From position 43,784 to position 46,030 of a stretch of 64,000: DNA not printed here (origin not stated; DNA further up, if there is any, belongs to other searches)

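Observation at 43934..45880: Pentaheme c-type cytochrome that appears to be exported by the type IX secretion system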

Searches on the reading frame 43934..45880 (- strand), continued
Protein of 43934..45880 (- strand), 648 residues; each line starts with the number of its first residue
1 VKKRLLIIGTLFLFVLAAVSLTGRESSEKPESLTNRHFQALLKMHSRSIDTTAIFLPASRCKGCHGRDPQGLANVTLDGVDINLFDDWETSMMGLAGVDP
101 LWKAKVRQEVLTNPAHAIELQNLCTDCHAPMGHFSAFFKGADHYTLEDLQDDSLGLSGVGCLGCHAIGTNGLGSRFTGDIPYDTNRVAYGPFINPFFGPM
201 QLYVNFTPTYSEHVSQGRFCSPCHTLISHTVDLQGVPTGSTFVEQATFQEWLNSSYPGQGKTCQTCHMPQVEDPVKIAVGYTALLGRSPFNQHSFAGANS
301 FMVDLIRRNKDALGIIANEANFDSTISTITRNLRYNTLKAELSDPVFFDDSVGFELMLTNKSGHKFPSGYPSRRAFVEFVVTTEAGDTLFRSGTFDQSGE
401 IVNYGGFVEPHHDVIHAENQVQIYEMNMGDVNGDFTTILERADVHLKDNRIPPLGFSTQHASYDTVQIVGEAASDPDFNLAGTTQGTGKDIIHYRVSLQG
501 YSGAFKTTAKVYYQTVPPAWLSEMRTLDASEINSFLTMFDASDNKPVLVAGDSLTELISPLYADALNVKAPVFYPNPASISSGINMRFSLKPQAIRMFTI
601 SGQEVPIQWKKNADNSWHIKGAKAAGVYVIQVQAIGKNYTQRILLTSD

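Call 54: find_homologous_proteins(query=P0199)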
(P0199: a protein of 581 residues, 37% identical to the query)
Query P0199 (581 aa): 7759 proteins with E <= 0.001 among 8000 candidates; the best 120 are listed.
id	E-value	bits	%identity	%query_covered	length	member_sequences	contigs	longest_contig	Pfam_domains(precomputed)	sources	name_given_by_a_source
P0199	0.0e+0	1334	100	100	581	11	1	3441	PF14537.12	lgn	-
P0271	0.0e+0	1115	98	86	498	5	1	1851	-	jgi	jgi:hypothetical protein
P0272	0.0e+0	1089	81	100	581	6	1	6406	PF22113.2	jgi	-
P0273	0.0e+0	1047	79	97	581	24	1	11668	PF14537.12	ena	-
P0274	3.2e-292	988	75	97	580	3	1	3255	PF22113.2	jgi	jgi:hypothetical protein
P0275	2.4e-274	929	79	86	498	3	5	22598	-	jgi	jgi:hypothetical protein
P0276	1.2e-264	897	77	86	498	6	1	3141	-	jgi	jgi:hypothetical protein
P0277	2.2e-258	877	66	100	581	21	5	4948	PF14537.12,PF13442.12,PF14522.12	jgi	-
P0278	1.3e-257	874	67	100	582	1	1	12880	PF13442.12,PF22113.2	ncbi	ncbi:MAG: hypothetical protein AB1449_11815 [Chloroflexota bacterium]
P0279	2.1e-255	867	65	92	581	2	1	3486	-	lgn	-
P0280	3.1e-250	850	65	100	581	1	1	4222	PF14537.12,PF14522.12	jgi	jgi:hypothetical protein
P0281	3.4e-249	846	65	92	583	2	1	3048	PF13442.12,PF22113.2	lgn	-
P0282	4.0e-249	846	65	100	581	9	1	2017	PF14537.12,PF14522.12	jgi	jgi:hypothetical protein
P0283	1.4e-248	844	65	97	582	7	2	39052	PF13442.12,PF22113.2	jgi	-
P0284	3.9e-246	836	63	99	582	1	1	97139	PF14537.12,PF14522.12,PF22113.2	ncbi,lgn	-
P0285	5.7e-245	832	65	89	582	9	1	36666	PF13442.12,PF22113.2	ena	-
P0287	6.6e-243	826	63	93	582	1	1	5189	PF22113.2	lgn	-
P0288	2.1e-237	807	60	100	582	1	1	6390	PF14537.12,PF14522.12,PF22113.2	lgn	-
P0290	9.6e-235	799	63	89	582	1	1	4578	PF13442.12,PF22113.2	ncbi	-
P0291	2.5e-232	791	62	90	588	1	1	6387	PF14537.12,PF14522.12,PF22113.2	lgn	-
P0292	1.9e-231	788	60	100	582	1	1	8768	PF22113.2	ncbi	-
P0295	1.1e-223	762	62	97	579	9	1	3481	PF22113.2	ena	-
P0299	3.9e-220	750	61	95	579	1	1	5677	PF14522.12,PF22113.2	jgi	jgi:Cytochrome c554 and c-prime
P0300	1.9e-219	748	63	90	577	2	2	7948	PF14522.12,PF22113.2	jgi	jgi:hypothetical protein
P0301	4.2e-219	747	60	90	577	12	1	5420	PF13442.12,PF02335.21,PF22113.2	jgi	-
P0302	8.2e-219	746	59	97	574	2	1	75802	PF13442.12,PF02335.21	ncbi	-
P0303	1.4e-218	745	60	95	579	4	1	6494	PF03150.20,PF22113.2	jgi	jgi:hypothetical protein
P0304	1.7e-218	745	63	86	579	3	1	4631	PF22113.2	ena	-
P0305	8.1e-218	743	59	92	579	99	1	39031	PF03150.20,PF13442.12,PF22113.2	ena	-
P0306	1.2e-217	742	61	89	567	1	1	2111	PF13442.12,PF22113.2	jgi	jgi:mono/diheme cytochrome c family protein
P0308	3.1e-217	741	62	90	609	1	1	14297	PF13442.12,PF22113.2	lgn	-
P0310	5.7e-217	740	59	100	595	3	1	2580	PF14537.12,PF22113.2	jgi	-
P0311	6.7e-217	740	59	89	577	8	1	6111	PF22113.2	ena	-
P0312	1.0e-216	739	61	90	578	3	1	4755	PF14537.12,PF22113.2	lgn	-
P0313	1.7e-216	738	62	89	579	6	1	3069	PF22113.2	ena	-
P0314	6.6e-216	736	62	90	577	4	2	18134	PF14522.12,PF22113.2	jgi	jgi:Cytochrome c554 and c-prime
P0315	7.5e-216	736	59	96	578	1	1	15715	PF14537.12,PF14522.12,PF22113.2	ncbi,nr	ncbi:MAG TPA: hypothetical protein VFI11_09970 [Anaerolineales bacterium]|nr:hypothetical protein [A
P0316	9.5e-216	736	62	88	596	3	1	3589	PF13442.12,PF22113.2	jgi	jgi:hypothetical protein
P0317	1.0e-215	736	59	97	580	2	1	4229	PF03150.20,PF13442.12,PF02335.21,PF00034.27,PF14522.12,PF22113.2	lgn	-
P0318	1.1e-215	736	58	100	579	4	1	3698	PF22113.2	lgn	-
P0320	2.3e-215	735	58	98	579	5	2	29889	PF14522.12,PF22113.2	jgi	-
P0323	4.3e-215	734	63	88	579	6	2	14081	PF22113.2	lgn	-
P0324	8.4e-215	733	61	89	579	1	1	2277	PF22113.2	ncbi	-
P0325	1.6e-214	732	56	100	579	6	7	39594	PF13442.12,PF00034.27,PF22113.2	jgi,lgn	jgi:hypothetical protein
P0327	2.4e-214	731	56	97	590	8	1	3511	PF22113.2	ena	-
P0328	3.2e-214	731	57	100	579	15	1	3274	PF14522.12,PF22113.2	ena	-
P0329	3.3e-214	731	58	100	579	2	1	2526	PF22113.2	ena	-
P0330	3.3e-214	731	57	95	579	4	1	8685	PF03150.20,PF22113.2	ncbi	-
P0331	4.3e-214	730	55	100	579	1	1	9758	PF13442.12,PF22113.2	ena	-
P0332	5.1e-214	730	60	90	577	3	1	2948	PF14522.12,PF22113.2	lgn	-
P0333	9.7e-214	729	60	91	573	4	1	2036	PF22113.2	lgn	-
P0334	2.4e-213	728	60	91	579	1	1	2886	PF22113.2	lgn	-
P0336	3.2e-213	728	57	97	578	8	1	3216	PF13442.12,PF22113.2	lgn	-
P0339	1.2e-212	726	60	90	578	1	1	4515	PF13442.12,PF00034.27,PF22113.2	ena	-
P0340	1.3e-212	726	57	100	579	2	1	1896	PF22113.2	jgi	jgi:hypothetical protein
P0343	2.8e-212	724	59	90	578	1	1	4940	PF13442.12,PF22113.2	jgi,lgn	jgi:hypothetical protein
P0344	2.9e-212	724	57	99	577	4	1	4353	PF02335.21,PF22113.2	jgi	jgi:hypothetical protein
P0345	4.5e-212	724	60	90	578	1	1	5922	PF13442.12,PF02335.21,PF22113.2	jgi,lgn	jgi:hypothetical protein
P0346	1.0e-211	723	57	100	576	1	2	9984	PF13442.12,PF22113.2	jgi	jgi:hypothetical protein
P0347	1.3e-211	722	56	97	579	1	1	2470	PF03150.20,PF13442.12,PF22113.2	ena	-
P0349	1.9e-211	722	55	100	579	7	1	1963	PF13442.12,PF14522.12,PF22113.2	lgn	-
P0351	5.9e-211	720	58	96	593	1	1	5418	PF13442.12,PF02335.21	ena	-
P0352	5.9e-211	720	57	98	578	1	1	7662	PF13442.12,PF22113.2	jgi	jgi:hypothetical protein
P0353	8.8e-211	720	58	99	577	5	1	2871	PF02335.21,PF22113.2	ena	-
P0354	1.1e-210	719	57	98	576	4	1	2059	PF13442.12,PF22113.2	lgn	-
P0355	1.1e-210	719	58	98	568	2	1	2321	PF22113.2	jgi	-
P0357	1.3e-210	719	58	98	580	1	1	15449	PF13442.12,PF02335.21,PF22113.2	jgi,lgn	-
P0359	2.4e-210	718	57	99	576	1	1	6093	PF13442.12,PF02335.21,PF22113.2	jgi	jgi:hypothetical protein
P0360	2.4e-210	718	57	92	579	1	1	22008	PF03150.20,PF13442.12,PF02335.21,PF14522.12,PF22113.2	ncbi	-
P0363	5.2e-210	717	59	93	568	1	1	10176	PF03150.20,PF13442.12,PF14522.12,PF22113.2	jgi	jgi:mono/diheme cytochrome c family protein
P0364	5.9e-210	717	56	100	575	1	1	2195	PF14522.12,PF22113.2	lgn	-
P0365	6.2e-210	717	57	99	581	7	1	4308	PF13442.12,PF22113.2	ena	-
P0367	6.4e-210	717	56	100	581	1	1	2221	PF22113.2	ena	-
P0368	6.4e-210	717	57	92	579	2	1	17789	PF22113.2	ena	-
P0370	1.2e-209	716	61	91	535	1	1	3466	PF14537.12,PF07627.17,PF14522.12,PF22113.2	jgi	jgi:hypothetical protein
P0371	2.0e-209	715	57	92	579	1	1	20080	PF22113.2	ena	-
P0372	2.0e-209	715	58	91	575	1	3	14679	PF14537.12,PF14522.12,PF22113.2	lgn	-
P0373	2.4e-209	715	59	92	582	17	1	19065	PF13442.12,PF02335.21,PF14522.12,PF22113.2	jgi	jgi:hypothetical protein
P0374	3.4e-209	714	57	100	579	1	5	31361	PF14537.12,PF22113.2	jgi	jgi:hypothetical protein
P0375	5.4e-209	714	62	88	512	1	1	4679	PF22113.2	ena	-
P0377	5.4e-209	714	55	98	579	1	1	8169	PF13442.12,PF14522.12,PF22113.2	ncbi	-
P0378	7.7e-209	713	57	92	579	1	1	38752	PF22113.2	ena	-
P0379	8.0e-209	713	56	100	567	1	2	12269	PF14522.12,PF22113.2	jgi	jgi:hypothetical protein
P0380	8.2e-209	713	58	91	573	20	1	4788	PF03150.20,PF13442.12,PF14522.12,PF22113.2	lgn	-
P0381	1.0e-208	713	57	100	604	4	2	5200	PF14537.12,PF22113.2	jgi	jgi:hypothetical protein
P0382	1.1e-208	713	59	95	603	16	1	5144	PF14537.12,PF14522.12,PF22113.2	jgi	jgi:hypothetical protein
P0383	1.1e-208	713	60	90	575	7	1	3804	PF13442.12,PF00034.27,PF22113.2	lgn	-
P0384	1.5e-208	712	57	98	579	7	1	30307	PF22113.2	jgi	jgi:hypothetical protein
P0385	1.6e-208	712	56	100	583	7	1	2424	PF13442.12,PF22113.2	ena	-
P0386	2.2e-208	712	58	97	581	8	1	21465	PF13442.12,PF22113.2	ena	-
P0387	2.7e-208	711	57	97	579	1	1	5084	PF03150.20,PF13442.12,PF02335.21,PF14522.12,PF22113.2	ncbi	-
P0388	2.9e-208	711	56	97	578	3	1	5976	PF13442.12,PF22113.2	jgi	jgi:hypothetical protein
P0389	3.1e-208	711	54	100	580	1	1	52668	PF22113.2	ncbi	-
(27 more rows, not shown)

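Call 56: find_encoding_contigs(protein=P0284, flank=8000, max_places=1)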
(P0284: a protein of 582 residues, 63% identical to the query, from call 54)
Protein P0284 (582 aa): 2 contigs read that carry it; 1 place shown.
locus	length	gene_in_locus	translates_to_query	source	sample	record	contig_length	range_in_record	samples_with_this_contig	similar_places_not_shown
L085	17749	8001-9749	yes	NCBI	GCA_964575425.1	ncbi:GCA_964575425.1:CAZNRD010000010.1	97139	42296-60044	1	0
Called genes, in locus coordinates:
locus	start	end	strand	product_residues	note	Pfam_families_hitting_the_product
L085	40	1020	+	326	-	PF04055:Radical_SAM, PF13353:Fer4_12 (weak), PF06463:Mob_synth_C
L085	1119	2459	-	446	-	PF04055:Radical_SAM, PF12544:LAM_C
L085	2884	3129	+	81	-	-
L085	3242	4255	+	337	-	PF03706:LPG_synthase_TM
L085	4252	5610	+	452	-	PF00070:Pyr_redox (faint), PF00890:FAD_binding_2 (weak), PF01266:DAO, PF01593:Amino_oxidase, PF03486:HI0933_like (faint), PF07992:Pyr_redox_2 (weak), PF12831:FAD_oxidored (weak), PF13450:NAD_binding_8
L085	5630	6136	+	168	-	PF04073:tRNA_edit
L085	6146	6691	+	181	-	PF00293:NUDIX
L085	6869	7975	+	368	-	PF02073:Peptidase_M29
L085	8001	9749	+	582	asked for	PF22113:Mtrc-MtrF_II-IV_dom (faint), PF14522:Cytochrome_C7 (faint), PF14537:Cytochrom_c3_2 (faint)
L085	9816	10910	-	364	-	PF00990:GGDEF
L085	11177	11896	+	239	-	PF00392:GntR, PF13412:HTH_24 (weak), PF07729:FCD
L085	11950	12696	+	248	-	PF00106:adh_short, PF08659:KR, PF13561:adh_short_C2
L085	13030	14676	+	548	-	PF00496:SBP_bac_5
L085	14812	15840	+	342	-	PF19300:BPD_transp_1_N, PF00528:BPD_transp_1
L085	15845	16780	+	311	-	PF12911:OppC_N, PF00528:BPD_transp_1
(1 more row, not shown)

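Call 57: find_encoding_contigs(protein=P0302, flank=8000, max_places=1)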
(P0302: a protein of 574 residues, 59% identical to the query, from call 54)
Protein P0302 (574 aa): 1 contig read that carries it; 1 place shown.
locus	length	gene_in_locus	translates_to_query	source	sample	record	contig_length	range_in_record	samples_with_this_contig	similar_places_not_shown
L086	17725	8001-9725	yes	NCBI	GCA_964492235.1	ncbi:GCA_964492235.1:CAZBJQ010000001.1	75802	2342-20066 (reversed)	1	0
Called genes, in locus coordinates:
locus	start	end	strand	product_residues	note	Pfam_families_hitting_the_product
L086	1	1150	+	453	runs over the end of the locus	PF00919:UPF0004, PF04055:Radical_SAM, PF18693:TRAM_2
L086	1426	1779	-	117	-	-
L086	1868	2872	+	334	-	PF04055:Radical_SAM, PF06463:Mob_synth_C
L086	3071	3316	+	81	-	-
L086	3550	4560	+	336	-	PF03706:LPG_synthase_TM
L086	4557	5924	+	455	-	PF00070:Pyr_redox (faint), PF01266:DAO (weak), PF01593:Amino_oxidase, PF03486:HI0933_like (faint), PF13450:NAD_binding_8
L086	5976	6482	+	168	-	PF04073:tRNA_edit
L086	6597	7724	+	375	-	PF02073:Peptidase_M29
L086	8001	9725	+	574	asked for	PF02335:Cytochrom_C552 (faint), PF13442:Cytochrome_CBB3 (faint)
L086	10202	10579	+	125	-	PF01155:HypA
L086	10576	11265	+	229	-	PF02492:cobW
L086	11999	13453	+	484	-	PF01300:Sua5_yciO_yrdC, PF17788:HypF_C, PF22521:HypF_C_2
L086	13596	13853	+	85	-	PF01455:HupF_HypC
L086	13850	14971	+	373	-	PF01924:HypD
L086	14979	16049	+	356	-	PF00586:AIRS, PF02769:AIRS_C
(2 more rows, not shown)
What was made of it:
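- Tried and rejected: Chloroflexota members: the gene is a singleton among unrelated genes (calls 56, 57).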

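Call 58: search_protein_families(library=pfam, proteins=[P0245, P0197, P0200, P0187, P0139, P0204, P0257, P0260, P0168], max_evalue=0.001)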
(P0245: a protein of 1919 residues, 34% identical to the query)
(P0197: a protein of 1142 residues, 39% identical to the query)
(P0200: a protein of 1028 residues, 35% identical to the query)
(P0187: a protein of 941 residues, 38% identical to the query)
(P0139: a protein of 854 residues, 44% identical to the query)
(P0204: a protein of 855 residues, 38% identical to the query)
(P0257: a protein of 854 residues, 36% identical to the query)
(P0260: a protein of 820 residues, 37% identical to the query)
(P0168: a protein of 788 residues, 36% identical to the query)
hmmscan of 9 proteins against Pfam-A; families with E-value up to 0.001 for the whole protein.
P0245 (1919 aa): 2 families
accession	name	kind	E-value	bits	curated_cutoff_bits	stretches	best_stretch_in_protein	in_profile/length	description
PF13442.11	Cytochrome_CBB3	-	1e-05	26.2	27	0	1747-1822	5-67/68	Cytochrome C oxidase, cbb3-type, subunit III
PF01483.27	P_proprotein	-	0.00099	19.6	21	0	968-1082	5-86/86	Proprotein convertase P-domain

P0197 (1142 aa): 7 families
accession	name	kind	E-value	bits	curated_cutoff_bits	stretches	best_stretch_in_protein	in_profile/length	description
PF07995.17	GSDH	-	2.8e-38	132.5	25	1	43-291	1-226/332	Glucose / Sorbosone dehydrogenase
PF00754.31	F5_F8_type_C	-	2.1e-22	80.1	28.2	1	458-573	5-122/127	F5/8 type C domain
PF22633.2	F5_F8_type_C_2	-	1.4e-21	77.3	27.8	1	476-561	1-91/91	NedA-like, galactose-binding domain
PF22113.1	Mtrc-MtrF_II-IV_dom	-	5.8e-06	26.4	30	0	596-730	21-148/176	Outer membrane cytochrome MtrC/MtrF-like, domains II/IV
PF14522.11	Cytochrome_C7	-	2.4e-05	24.5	24.8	0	597-711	6-67/67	Cytochrome c7 and related cytochrome c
PF13442.11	Cytochrome_CBB3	-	0.00076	20.2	27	0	599-638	9-43/68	Cytochrome C oxidase, cbb3-type, subunit III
PF13435.11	Cytochrome_C554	-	0.00097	20.5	20.8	0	605-710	1-83/84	Cytochrome c554 and c-prime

P0200 (1028 aa): 3 families
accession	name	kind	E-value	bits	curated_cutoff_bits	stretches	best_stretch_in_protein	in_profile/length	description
PF22113.1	Mtrc-MtrF_II-IV_dom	-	1.4e-07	31.6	30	1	54-170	76-167/176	Outer membrane cytochrome MtrC/MtrF-like, domains II/IV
PF14522.11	Cytochrome_C7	-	1e-05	25.7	24.8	0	59-167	13-67/67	Cytochrome c7 and related cytochrome c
PF13442.11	Cytochrome_CBB3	-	0.00097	19.9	27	0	111-128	6-24/68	Cytochrome C oxidase, cbb3-type, subunit III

P0187 (941 aa): 5 families
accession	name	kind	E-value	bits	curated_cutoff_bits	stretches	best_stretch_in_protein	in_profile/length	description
PF07995.17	GSDH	-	1.1e-19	71.4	25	1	69-403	2-325/332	Glucose / Sorbosone dehydrogenase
PF13442.11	Cytochrome_CBB3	-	7.2e-05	23.5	27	0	438-471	12-42/68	Cytochrome C oxidase, cbb3-type, subunit III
PF23500.1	DUF7133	-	0.00014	21.8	27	0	163-400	120-345/385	Domain of unknown function (DUF7133)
PF14522.11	Cytochrome_C7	-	0.00061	20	24.8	0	436-545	12-67/67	Cytochrome c7 and related cytochrome c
PF22113.1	Mtrc-MtrF_II-IV_dom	-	0.00096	19.2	30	0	435-547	79-166/176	Outer membrane cytochrome MtrC/MtrF-like, domains II/IV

P0139 (854 aa): 3 families
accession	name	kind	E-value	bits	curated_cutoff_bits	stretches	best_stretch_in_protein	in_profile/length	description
PF18962.6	Por_Secre_tail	-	6.8e-10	39.5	27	1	764-851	1-73/75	Secretion system C-terminal sorting domain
PF14522.11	Cytochrome_C7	-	9.1e-10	38.7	24.8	0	113-163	8-49/67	Cytochrome c7 and related cytochrome c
PF22113.1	Mtrc-MtrF_II-IV_dom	-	4.4e-07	30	30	0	51-164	75-165/176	Outer membrane cytochrome MtrC/MtrF-like, domains II/IV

P0204 (855 aa): 2 families
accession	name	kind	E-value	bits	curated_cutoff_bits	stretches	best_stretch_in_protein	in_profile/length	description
PF22113.1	Mtrc-MtrF_II-IV_dom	-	3.6e-06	27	30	1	66-175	81-165/176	Outer membrane cytochrome MtrC/MtrF-like, domains II/IV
PF14522.11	Cytochrome_C7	-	3.6e-05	24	24.8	0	66-174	13-67/67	Cytochrome c7 and related cytochrome c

P0257 (854 aa): 4 families
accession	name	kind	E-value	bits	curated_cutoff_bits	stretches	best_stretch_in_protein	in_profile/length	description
PF22113.1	Mtrc-MtrF_II-IV_dom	-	1.6e-08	34.7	30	1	353-467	77-166/176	Outer membrane cytochrome MtrC/MtrF-like, domains II/IV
PF14522.11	Cytochrome_C7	-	1.4e-05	25.3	24.8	0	515-572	37-66/67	Cytochrome c7 and related cytochrome c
PF14537.11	Cytochrom_c3_2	-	5.7e-05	23.9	25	0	410-466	22-66/79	Cytochrome c3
PF09699.15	Paired_CXXCH_1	-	0.00029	20.9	20.6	0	412-428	4-20/41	Doubled CXXCH motif (Paired_CXXCH_1)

P0260 (820 aa): 7 families
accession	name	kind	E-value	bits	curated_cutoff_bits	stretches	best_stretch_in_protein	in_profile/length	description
PF00404.24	Dockerin_1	-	1.1e-08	35.5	22.9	1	763-809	3-56/57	Dockerin type I domain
PF04862.18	DUF642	-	2.6e-07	31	27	1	24-171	1-144/157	Protein of unknown function (DUF642)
PF22113.1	Mtrc-MtrF_II-IV_dom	-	4.8e-06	26.6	30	1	214-325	80-164/176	Outer membrane cytochrome MtrC/MtrF-like, domains II/IV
PF14522.11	Cytochrome_C7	-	9e-06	25.9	24.8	0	210-325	7-67/67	Cytochrome c7 and related cytochrome c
PF14537.11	Cytochrom_c3_2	-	2.2e-05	25.3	25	0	267-325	21-65/79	Cytochrome c3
PF13442.11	Cytochrome_CBB3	-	2.9e-05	24.8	27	0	267-292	6-30/68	Cytochrome C oxidase, cbb3-type, subunit III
PF02412.23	TSP_3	-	8e-05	22.7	25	1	727-748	15-36/36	Thrombospondin type 3 repeat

P0168 (788 aa): 4 families
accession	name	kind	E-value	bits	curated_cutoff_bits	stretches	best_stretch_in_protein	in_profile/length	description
PF22113.1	Mtrc-MtrF_II-IV_dom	-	3.9e-07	30.2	30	1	138-259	74-167/176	Outer membrane cytochrome MtrC/MtrF-like, domains II/IV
PF02335.20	Cytochrom_C552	-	1.4e-06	28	24.1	1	238-265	234-261/438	Cytochrome c552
PF14522.11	Cytochrome_C7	-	1.9e-05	24.8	24.8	0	138-255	43-66/67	Cytochrome c7 and related cytochrome c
PF14537.11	Cytochrom_c3_2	-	0.00012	22.9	25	0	104-154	22-66/79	Cytochrome c3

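Call 67: search_protein_families(library=ncbifam, alignment_id=A1, max_evalue=0.001)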
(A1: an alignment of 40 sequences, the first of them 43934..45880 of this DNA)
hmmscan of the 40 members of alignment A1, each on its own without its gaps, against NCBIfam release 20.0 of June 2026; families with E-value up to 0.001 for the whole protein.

A. member 1, window:43934-45880:- (648 aa): 3 families
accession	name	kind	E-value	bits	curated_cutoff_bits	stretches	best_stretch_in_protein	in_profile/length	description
TIGR04183.1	Por_Secre_tail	domain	8.6e-08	32.1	23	1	574-644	2-70/72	T9SS type A sorting domain-containing protein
NF040886.1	cyt_C_like_Sec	equivalog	1.3e-07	30.6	250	0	122-270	105-253/423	multiheme c-type cytochrome (seleno)protein ExtKL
NF038113.1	T9SSA_dep_M36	equivalog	2.7e-06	25.8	885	1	561-645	783-868/869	T9SS-dependent M36 family metallopeptidase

B. families by the number of members that match (of 40 scanned): 7 families
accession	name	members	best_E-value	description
TIGR04183.1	Por_Secre_tail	40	2.7e-13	T9SS type A sorting domain-containing protein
NF040886.1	cyt_C_like_Sec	39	4.5e-10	multiheme c-type cytochrome (seleno)protein ExtKL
NF038113.1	T9SSA_dep_M36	14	1.5e-12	T9SS-dependent M36 family metallopeptidase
NF033708.1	T9SS_Cterm_ChiA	7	2.9e-07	T9SS sorting signal type C domain-containing protein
TIGR03507.1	decahem_SO1788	7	2e-06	OmcA/MtrC family decaheme c-type cytochrome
TIGR03508.1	decahem_SO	4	4.9e-06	DmsE family decaheme c-type cytochrome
TIGR03153.1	cytochr_NrfH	1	4.1e-05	cytochrome c nitrite reductase small subunit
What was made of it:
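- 43937..44167 (-): T9SS type A C-terminal sorting domain, residues 572-648. 40 of 40 homologues hit TIGR04183 (call 67).
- On T9SS type A cargo: 40 of 40 homologues hit the model at E <= 0.001 (call 67).
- Checked: 40 of 40 close homologues hit TIGR04183 (call 67).
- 7 of 40 close homologues hit the OmcA/MtrC decaheme model (TIGR03507) at E <= 0.001, best 2e-6 (call 67).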
